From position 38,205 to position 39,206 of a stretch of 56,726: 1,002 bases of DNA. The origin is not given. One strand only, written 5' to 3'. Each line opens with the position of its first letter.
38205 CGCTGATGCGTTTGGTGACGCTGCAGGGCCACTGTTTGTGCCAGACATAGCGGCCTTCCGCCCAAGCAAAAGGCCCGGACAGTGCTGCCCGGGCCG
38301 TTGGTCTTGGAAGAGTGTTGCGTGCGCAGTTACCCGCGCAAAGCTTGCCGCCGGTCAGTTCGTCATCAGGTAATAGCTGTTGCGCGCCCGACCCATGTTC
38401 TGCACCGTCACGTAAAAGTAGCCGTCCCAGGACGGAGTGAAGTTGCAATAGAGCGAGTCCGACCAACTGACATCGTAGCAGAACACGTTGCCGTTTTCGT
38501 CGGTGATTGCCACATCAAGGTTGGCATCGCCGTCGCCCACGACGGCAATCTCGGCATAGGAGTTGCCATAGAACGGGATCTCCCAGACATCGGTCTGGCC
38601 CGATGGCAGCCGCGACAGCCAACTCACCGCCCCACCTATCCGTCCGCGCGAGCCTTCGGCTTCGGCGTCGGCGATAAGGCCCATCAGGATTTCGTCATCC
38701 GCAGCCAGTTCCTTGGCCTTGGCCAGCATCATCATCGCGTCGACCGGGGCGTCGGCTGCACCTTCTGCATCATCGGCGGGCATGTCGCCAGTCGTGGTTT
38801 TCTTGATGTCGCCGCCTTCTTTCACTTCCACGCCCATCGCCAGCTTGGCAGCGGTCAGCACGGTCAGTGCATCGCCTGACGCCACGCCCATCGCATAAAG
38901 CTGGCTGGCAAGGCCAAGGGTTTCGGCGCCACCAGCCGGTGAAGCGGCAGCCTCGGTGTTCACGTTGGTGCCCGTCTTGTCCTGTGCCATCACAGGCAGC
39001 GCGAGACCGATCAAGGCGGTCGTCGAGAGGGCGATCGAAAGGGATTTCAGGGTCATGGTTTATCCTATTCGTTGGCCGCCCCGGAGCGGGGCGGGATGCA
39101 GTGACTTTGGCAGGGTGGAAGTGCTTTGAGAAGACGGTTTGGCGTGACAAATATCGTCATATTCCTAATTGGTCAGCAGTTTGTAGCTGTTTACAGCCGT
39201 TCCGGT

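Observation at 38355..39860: Triplicated stand-alone secreted PPC-type beta-sandwich protein with an invariant C-terminus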

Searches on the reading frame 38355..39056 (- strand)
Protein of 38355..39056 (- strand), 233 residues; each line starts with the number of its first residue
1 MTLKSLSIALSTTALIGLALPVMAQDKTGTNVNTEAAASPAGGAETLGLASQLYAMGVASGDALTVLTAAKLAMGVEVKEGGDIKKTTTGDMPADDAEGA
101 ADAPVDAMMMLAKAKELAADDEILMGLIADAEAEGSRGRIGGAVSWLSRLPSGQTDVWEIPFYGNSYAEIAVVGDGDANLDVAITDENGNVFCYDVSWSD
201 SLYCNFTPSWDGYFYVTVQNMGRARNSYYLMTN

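Call 4: search_protein_families(library=pfam, proteins=[window:38355-39056:-], max_evalue=1)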
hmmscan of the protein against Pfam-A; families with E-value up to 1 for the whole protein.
window:38355-39056:- (233 aa): 2 families
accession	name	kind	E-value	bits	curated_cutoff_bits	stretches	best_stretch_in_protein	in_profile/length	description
PF04151.21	PPC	-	0.15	13.4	25.9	1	164-219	9-69/70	Bacterial pre-peptidase C-terminal domain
PF04023.20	FeoA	-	0.23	12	23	1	48-82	23-57/74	FeoA domain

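Call 5: search_protein_families(library=ncbifam, proteins=[window:38355-39056:-], max_evalue=1)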
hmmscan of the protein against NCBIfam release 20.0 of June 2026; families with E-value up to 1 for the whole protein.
window:38355-39056:- (233 aa): 0 families

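Call 6: find_homologous_proteins(query=window:38355-39056:-)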
Query window:38355-39056:- (233 aa): 604 proteins with E <= 0.001 among 3585 candidates; the best 120 are listed.
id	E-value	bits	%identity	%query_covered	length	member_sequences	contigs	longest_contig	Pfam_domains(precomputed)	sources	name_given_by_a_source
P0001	3.7e-146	503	100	100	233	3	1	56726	-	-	-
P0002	4.8e-130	450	87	100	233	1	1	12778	-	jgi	jgi:hypothetical protein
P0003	1.3e-129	449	88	100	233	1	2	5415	-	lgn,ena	-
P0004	6.2e-128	443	86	100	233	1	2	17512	-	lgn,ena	-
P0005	4.6e-127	440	86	100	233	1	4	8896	-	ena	-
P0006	2.8e-126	438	85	100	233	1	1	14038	-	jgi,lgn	jgi:hypothetical protein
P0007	4.8e-126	437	85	100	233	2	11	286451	-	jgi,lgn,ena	-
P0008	5.2e-125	434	84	100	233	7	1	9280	-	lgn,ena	-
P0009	2.9e-124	431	84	100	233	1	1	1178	-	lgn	-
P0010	7.7e-124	430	84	100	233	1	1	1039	-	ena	-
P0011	2.3e-122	425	83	100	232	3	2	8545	-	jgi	jgi:hypothetical protein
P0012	2.5e-122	425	81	100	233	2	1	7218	-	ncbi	-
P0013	2.0e-120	419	82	100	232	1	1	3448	-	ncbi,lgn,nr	ncbi:MAG: hypothetical protein HC844_21440 [Tabrizicola sp.]|nr:hypothetical protein [Tabrizicola sp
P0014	2.1e-117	409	80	100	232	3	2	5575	-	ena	-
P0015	4.5e-114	398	76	100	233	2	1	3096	-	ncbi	-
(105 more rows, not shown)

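Call 13: search_solved_structures(query=A2, max_evalue=10, show_alignments=3)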
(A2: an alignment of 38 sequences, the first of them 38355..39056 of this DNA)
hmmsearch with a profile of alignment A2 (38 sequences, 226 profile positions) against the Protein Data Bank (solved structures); distinct sequences matched with E-value up to 10: 24.
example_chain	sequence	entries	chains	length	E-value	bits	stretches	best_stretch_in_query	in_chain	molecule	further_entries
5cwn_A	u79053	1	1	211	6.4e-07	32.4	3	34-75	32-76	Designed helical repeat protein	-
7unh_A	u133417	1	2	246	0.0034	20.2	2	98-130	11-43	SP2 designed chlorophyll dimer protein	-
7uni_A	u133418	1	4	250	0.0045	19.8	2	98-131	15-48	SP2-ZnPPaM designed chlorophyll dimer protein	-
8glt_1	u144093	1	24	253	0.011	18.5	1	98-131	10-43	C2-chlorophyll-comp_O32-15_ctermHis, polyalanine model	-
7ozu_B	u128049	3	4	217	0.034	17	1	36-123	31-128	Non-structural protein 8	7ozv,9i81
24ew_B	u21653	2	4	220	0.043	16.6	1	37-123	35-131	Non-structural protein 8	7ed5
6xez_B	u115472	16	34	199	0.045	16.6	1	37-123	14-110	Non-structural protein 8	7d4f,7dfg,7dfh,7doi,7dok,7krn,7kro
8f6q_A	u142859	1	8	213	0.045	16.5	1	34-86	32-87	C8-71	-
9blf_B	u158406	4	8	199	0.046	16.5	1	37-123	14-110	Non-structural protein 8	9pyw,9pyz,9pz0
7bv1_B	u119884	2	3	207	0.046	16.5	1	37-123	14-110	Non-structural protein 8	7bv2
12sn_B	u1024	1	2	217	0.047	16.5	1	37-123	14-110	Non-structural protein 8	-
7ywr_A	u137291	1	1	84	0.047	16.5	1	37-90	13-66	ORF1a polyprotein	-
6xqb_B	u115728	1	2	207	0.048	16.5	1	37-123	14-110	Non-structural protein 8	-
6m5i_B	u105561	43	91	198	0.05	16.4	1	37-123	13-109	Non-structural protein 8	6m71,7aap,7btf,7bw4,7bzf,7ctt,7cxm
12hg_A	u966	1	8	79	0.052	16.4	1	36-89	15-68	Non-structural protein 8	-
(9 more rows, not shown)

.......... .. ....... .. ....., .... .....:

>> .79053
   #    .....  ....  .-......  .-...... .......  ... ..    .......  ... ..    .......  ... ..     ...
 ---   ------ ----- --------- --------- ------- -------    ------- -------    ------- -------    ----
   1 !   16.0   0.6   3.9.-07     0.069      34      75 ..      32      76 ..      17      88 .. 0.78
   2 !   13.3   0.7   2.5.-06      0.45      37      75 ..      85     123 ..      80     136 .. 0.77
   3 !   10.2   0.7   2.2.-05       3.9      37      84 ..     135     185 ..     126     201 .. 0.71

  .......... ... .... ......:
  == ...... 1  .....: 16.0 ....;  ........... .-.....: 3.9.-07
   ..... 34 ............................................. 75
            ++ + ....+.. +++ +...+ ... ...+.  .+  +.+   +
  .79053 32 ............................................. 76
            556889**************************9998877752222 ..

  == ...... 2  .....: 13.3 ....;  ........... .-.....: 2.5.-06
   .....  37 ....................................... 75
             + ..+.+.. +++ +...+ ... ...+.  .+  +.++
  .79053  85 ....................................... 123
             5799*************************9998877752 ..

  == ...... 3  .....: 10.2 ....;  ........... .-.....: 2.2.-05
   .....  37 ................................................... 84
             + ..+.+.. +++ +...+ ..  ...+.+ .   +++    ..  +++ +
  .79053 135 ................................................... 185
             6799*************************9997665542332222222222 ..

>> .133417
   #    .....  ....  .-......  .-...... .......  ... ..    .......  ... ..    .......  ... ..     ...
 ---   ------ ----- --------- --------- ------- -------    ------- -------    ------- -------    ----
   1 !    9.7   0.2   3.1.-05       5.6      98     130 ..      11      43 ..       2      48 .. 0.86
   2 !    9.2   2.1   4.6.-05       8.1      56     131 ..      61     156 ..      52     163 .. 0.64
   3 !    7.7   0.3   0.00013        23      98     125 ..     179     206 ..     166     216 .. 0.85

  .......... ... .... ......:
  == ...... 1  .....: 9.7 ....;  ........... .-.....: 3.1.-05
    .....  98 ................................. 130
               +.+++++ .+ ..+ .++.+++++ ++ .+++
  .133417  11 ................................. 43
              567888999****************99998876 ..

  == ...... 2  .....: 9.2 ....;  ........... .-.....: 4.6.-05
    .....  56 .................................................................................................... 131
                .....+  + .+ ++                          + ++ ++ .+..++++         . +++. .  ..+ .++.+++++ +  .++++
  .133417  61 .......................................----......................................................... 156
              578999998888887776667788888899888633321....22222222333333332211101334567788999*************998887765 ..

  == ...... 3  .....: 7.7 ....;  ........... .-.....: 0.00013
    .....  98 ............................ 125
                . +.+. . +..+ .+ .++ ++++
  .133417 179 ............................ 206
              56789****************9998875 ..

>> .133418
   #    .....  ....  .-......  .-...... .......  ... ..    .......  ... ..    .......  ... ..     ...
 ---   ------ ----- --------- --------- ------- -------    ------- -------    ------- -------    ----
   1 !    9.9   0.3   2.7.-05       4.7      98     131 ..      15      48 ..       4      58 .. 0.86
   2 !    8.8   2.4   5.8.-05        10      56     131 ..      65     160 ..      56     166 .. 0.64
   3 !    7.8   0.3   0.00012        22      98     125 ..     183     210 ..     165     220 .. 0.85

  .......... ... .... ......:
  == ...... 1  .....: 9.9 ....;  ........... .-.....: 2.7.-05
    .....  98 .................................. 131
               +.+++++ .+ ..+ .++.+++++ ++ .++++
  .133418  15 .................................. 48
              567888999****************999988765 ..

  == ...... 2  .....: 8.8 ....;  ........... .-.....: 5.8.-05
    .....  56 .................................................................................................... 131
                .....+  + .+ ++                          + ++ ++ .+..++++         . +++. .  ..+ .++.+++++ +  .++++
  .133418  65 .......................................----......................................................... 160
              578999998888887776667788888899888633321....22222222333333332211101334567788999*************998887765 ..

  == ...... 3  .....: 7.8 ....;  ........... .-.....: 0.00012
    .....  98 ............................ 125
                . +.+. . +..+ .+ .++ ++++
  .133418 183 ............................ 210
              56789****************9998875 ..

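Call 14: find_related_loci(query=A2, collection=genome_contigs, flank=10000)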
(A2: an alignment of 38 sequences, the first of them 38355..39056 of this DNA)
Query A2 (233 aa) in genome_contigs; peptide patterns used: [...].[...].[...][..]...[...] (x = any residue, [..] = any of these).
120 stretches matched a pattern; 103 encode a relative of the query (tblastn E <= 1e-3); the best 80 are kept; 76 distinct loci.
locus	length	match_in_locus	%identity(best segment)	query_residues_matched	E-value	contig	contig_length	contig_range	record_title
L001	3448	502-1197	82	1-233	2e-123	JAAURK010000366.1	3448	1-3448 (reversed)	MAG: Tabrizicola sp. isolate RU_1_2 NODE_16740_length_3448_cov_3.633544, whole genome shotgun sequence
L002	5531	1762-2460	84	1-233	1e-119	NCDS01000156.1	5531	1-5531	MAG: Rhodobacterales bacterium 32-66-7 04302015_32_scaffold_4420, whole genome shotgun sequence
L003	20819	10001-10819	67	1-233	3e-106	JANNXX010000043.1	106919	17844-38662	MAG: Rhodobacterales bacterium isolate VAR_34_metabat_125 VAR_34_k141_146760, whole genome shotgun sequence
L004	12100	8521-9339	66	1-233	2e-105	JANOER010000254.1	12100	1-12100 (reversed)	MAG: Rhodobacterales bacterium isolate SOY_65_metabat_207_sub SOY_65_k141_3913476, whole genome shotgun sequence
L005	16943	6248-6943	67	1-233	2e-104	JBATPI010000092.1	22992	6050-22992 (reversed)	MAG: Paracoccaceae bacterium isolate MFD10525_ilm_asm_bin14 k127_131772, whole genome shotgun sequence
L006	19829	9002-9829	65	1-233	3e-102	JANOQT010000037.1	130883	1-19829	MAG: Paracoccaceae bacterium isolate VAR_4_metabat_262 VAR_4_k141_3758025, whole genome shotgun sequence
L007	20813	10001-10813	62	1-233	1e-99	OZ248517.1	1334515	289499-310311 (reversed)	Paracoccaceae bacterium isolate LH-M10 genome assembly, chromosome: LH-M10-c1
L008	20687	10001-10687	70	1-233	4e-99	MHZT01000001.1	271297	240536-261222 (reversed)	MAG: Rhodobacterales bacterium RIFCSPHIGHO2_02_FULL_62_130 rifcsphigho2_02_scaffold_10, whole genome shotgun sequence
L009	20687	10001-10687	69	1-233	1e-98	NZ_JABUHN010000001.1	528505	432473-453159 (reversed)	Tabrizicola sp. SY72 KCTC62105_scaffold1, whole genome shotgun sequence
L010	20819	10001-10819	59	1-233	7e-98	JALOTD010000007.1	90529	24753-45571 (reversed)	MAG: Tabrizicola sp. isolate Prado224 scaffold_875, whole genome shotgun sequence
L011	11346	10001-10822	64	1-233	6e-97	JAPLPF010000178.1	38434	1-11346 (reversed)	MAG: Rhodobacterales bacterium isolate LacPavin_0818_WC50_MAG_64_8 LacPavin_0818_WC50_scaffold_595750, whole genome shot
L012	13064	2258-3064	60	1-233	8e-96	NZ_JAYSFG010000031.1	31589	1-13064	MAG: Tabrizicola sp. isolate ZZ2_ZZA25_bin.17 NODE_1069_length_31589_cov_7.448627, whole genome shotgun sequence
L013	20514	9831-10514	66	1-233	3e-96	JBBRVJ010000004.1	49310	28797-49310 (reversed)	MAG: Rhodobacterales bacterium isolate La3_metabat2.138 La3_metabat2.138_K_1172100_L_49310_cov_45.6446, whole genome sho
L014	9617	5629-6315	67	1-233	1e-95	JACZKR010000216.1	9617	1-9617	MAG: Rhodobacteraceae bacterium isolate MAG50 rhodobacteraceae_1_contig_663937, whole genome shotgun sequence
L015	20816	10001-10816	58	1-233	4e-95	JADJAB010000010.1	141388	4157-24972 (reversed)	MAG: Rhodobacter sp. isolate AalW_18-Q3-R10-53_BATAC.174 tig00018857-10-1414190, whole genome shotgun sequence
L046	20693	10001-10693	57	1-233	3e-77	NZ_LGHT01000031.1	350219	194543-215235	Pseudorhodobacter wandonensis strain KCTC 23672 ctg7180000015659, whole genome shotgun sequence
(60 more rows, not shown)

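Call 17: predict_structure(alignment_id=A2)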
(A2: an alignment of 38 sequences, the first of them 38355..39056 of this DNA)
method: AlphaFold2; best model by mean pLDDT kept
length: 233 residues; sequences in the alignment: 38
mean_pLDDT: 83.9   pTM: 0.75
mean pLDDT of the five models: 83.9, 83.5, 82.8, 82.3, 81.4
residues with pLDDT >= 90: 107; 70-90: 87; 50-70: 35; < 50: 4
segments of 3 or more residues with pLDDT < 50: none
pLDDT, mean of each block of 10 residues (from residue 1): 53 53 68 82 86 94 97 90 90 58 85 96 96 80 86 93 89 88 93 80 90 94 88 90
secondary structure, 60 per line:
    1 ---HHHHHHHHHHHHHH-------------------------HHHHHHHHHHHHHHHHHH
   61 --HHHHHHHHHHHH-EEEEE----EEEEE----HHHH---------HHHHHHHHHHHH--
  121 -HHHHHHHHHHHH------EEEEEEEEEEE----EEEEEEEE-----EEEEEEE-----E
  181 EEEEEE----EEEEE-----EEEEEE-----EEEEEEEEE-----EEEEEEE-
elements in order: H4-17 H43-60 H63-74 E76-80 E85-89 H94-97 H107-118 H122-133 E140-150 E155-162 E168-174 E180-186 E191-195 E201-206 E212-220 E226-232

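Call 21: fold_search(model_id=the predicted structure, library=pdb)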
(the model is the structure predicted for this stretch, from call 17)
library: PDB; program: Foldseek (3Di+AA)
matches with E <= 10: 1422; with E <= 0.001: 33
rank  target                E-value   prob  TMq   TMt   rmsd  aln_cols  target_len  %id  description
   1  5gu5                  4.8e-06  1.00  0.34  0.68   2.6        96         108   17  Crystal structure of p24gamma2 GOLD domain determined by sulfur-SAD (released 2017-01-25)
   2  7rrm_A                1.3e-05  1.00  0.36  0.81   2.0        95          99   12  Structure of the human TMED1 (p24gamma1) Golgi dynamics Domain (released 2021-10-20)
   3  9ues_B                1.8e-05  1.00  0.35  0.21  15.4       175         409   12  Crystal structure of an inactive TKSP mutant in complex with the TKS propeptide (released 2026-02-18)
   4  3afg_A                1.9e-05  1.00  0.34  0.17  12.0       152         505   12  Crystal structure of ProN-Tk-SP from Thermococcus kodakaraensis (released 2010-08-04)
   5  3jqw_C                2.1e-05  1.00  0.34  0.62   2.8        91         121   16  Crystal structure of Clostridium histolyticum colH collagenase collagen-binding domain 3 at 2 Angstrom resolution in p (released 2010-09-29)
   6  3jqw_A                2.5e-05  1.00  0.34  0.62   3.0        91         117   18  Crystal structure of Clostridium histolyticum colH collagenase collagen-binding domain 3 at 2 Angstrom resolution in p (released 2010-09-29)
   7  3afg_B                2.8e-05  1.00  0.35  0.17   2.1        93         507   13  Crystal structure of ProN-Tk-SP from Thermococcus kodakaraensis (released 2010-08-04)
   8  5sv5                  2.8e-05  1.00  0.34  0.70   2.5        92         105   18  1.0 Angstrom Crystal Structure of pre-Peptidase C-terminal Domain of Collagenase from Bacillus anthracis. (released 2016-08-17)
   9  3jqw_B                5.1e-05  1.00  0.34  0.63   2.7        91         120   16  Crystal structure of Clostridium histolyticum colH collagenase collagen-binding domain 3 at 2 Angstrom resolution in p (released 2010-09-29)
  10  5fax_A                6.4e-05  1.00  0.35  0.20  11.8       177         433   14  Structure of subtilase SubHal from Bacillus halmapalus (released 2016-05-18)
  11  8xmz_A                9.2e-05  1.00  0.30  0.47   4.9       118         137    8  Crystal structure of a novel porphyran-binding carbohydrate binding module (released 2024-01-17)
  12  1wmd                  9.2e-05  1.00  0.35  0.20  12.1       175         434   14  Crystal Structure of alkaline serine protease KP-43 from Bacillus sp. KSM-KP43 (1.30 angstrom, 100 K) (released 2004-09-14)
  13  5azw_B                1.3e-04  1.00  0.33  0.76   2.2        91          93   12  Crystal structure of p24beta1 GOLD domain (released 2016-09-14)
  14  2xbz_A                1.4e-04  1.00  0.28  0.45   3.3        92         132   10  Multiple oligomeric forms of the Pseudomonas aeruginosa RetS sensor domain modulate accessibility to the ligand-bindin (released 2010-06-30)
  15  8j3y_A                1.8e-04  1.00  0.24  0.16   6.7       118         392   14  Crystal structure of CBM6E E168Q in complex with oligosaccharides (released 2024-04-24)
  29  1nqd_A                6.7e-04  1.00  0.32  0.63   3.0        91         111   12  CRYSTAL STRUCTURE OF CLOSTRIDIUM HISTOLYTICUM COLG COLLAGENASE COLLAGEN-BINDING DOMAIN 3B AT 1.65 ANGSTROM RESOLUTION  (released 2003-04-15)
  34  1nqd_B                1.0e-03  1.00  0.32  0.63   2.3        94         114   12  CRYSTAL STRUCTURE OF CLOSTRIDIUM HISTOLYTICUM COLG COLLAGENASE COLLAGEN-BINDING DOMAIN 3B AT 1.65 ANGSTROM RESOLUTION  (released 2003-04-15)
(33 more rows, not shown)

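Call 26: search_protein_families(library=pfam, alignment_id=A3, max_evalue=0.1)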
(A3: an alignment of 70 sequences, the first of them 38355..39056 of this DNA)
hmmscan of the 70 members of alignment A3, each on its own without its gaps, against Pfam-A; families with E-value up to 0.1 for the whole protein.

A. member 1, window:38355-39056:- (233 aa): 0 families

B. families by the number of members that match (of 70 scanned): 16 families
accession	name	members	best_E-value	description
PF04151.21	PPC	16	3.5e-07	Bacterial pre-peptidase C-terminal domain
PF06290.16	PsiB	1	0.0054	Plasmid SOS inhibition protein (PsiB)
PF24381.1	DUF7537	1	0.017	Family of unknown function (DUF7537)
PF07398.16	MDMPI_C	1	0.02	MDMPI C-terminal domain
PF00630.25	Filamin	1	0.023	Filamin/ABP280 repeat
PF13249.12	SQHop_cyclase_N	1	0.025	Squalene-hopene cyclase N-terminal domain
PF01833.30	TIG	1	0.033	IPT/TIG domain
PF09466.15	Yqai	1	0.037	Hypothetical protein Yqai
PF19698.5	DUF6197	1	0.044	Family of unknown function (DUF6197)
PF03823.19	Neurokinin_B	1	0.047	Neurokinin B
PF20789.3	4HBT_3C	1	0.057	Acyl-CoA thioesterase C-terminal domain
PF14083.11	PGDYG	1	0.062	PGDYG protein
PF13622.12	4HBT_3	1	0.064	Acyl-CoA thioesterase N-terminal domain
PF10018.14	Med4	1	0.081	Vitamin-D-receptor interacting Mediator subunit 4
PF22311.1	DUF6970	1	0.081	Domain of unknown function (DUF6970)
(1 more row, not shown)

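Call 27: search_solved_structures(query=A3, max_evalue=10)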
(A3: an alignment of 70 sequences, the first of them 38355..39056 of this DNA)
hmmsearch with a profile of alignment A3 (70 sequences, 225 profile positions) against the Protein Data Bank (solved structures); distinct sequences matched with E-value up to 10: 30.
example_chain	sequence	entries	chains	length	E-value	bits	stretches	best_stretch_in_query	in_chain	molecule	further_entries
5cwn_A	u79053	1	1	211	4.8e-07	33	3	26-83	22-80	Designed helical repeat protein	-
7uni_A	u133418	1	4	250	0.006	19.6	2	97-130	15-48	SP2-ZnPPaM designed chlorophyll dimer protein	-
7unh_A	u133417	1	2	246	0.0074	19.3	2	97-130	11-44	SP2 designed chlorophyll dimer protein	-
8glt_1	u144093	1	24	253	0.015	18.3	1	97-129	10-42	C2-chlorophyll-comp_O32-15_ctermHis, polyalanine model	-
8f6q_A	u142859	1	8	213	0.019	17.9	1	26-93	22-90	C8-71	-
4m9p_A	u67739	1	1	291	0.053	16.5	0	161-214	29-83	Filamin-A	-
6ew1_A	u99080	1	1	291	0.36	13.8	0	161-214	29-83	Filamin-A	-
3pk0_A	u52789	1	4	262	0.54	13.2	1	156-197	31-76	Short-chain dehydrogenase/reductase SDR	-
5e86_A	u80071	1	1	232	0.56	13.1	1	85-124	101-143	78 kDa glucose-regulated protein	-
5e85_A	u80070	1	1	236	0.57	13.1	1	85-124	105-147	78 kDa glucose-regulated protein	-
2l6h_A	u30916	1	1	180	0.8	12.6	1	98-126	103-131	Focal adhesion kinase 1, linker, Paxillin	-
2l6g_A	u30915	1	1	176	0.96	12.4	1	97-126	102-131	Focal adhesion kinase 1, linker, Paxillin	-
6mmz_A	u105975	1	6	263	1.1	12.2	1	39-66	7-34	Aminoglycoside N(3)-acetyltransferase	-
1ktm_A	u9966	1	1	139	1.3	11.9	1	96-125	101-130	FOCAL ADHESION KINASE 1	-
2l6f_A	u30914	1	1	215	1.4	11.9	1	98-126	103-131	Focal adhesion kinase 1, linker1, Paxillin, linker2, Paxillin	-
3jqw_A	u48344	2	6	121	1.6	11.6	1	175-220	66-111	ColH protein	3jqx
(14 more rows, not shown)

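Call 28: find_homologous_proteins(query=A3, max_evalue=0.001)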
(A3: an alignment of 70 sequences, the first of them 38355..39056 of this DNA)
Query A3 (70 sequences) (233 aa, profile of the alignment): 1110 proteins with E <= 0.001 among 8000 candidates; the best 120 are listed.
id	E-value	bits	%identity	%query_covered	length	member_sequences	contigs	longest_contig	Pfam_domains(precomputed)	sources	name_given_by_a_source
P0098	4.3e-86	306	69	100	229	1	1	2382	-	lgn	-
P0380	5.3e-86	306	64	100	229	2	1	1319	-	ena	-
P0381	1.2e-85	305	67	100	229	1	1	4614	-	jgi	jgi:hypothetical protein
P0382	1.4e-85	305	67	100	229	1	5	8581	-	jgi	jgi:hypothetical protein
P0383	1.4e-85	305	67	100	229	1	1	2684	-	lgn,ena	-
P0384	4.6e-85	303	67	100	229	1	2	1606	-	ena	-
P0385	5.6e-85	303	67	100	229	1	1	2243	-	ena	-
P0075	2.6e-84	301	70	100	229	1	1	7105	-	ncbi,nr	ncbi:MAG: hypothetical protein JNJ84_04775 [Rhodobacteraceae bacterium]|nr:hypothetical protein [Par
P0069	4.1e-84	300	70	100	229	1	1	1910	-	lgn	-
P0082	4.9e-84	300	69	100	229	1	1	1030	-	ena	-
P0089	5.1e-84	300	69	100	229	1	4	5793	-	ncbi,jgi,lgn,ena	jgi:hypothetical protein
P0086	5.6e-84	299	69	100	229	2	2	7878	-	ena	-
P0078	5.6e-84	299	70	100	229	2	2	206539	-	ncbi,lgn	-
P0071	5.9e-84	299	70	100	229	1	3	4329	-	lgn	-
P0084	5.9e-84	299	70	100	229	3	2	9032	-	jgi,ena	-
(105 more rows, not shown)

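Call 60: search_protein_families(library=padloc, proteins=[window:38355-39056:-], max_evalue=0.01)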
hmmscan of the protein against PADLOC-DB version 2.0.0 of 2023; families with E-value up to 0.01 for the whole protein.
window:38355-39056:- (233 aa): 0 families
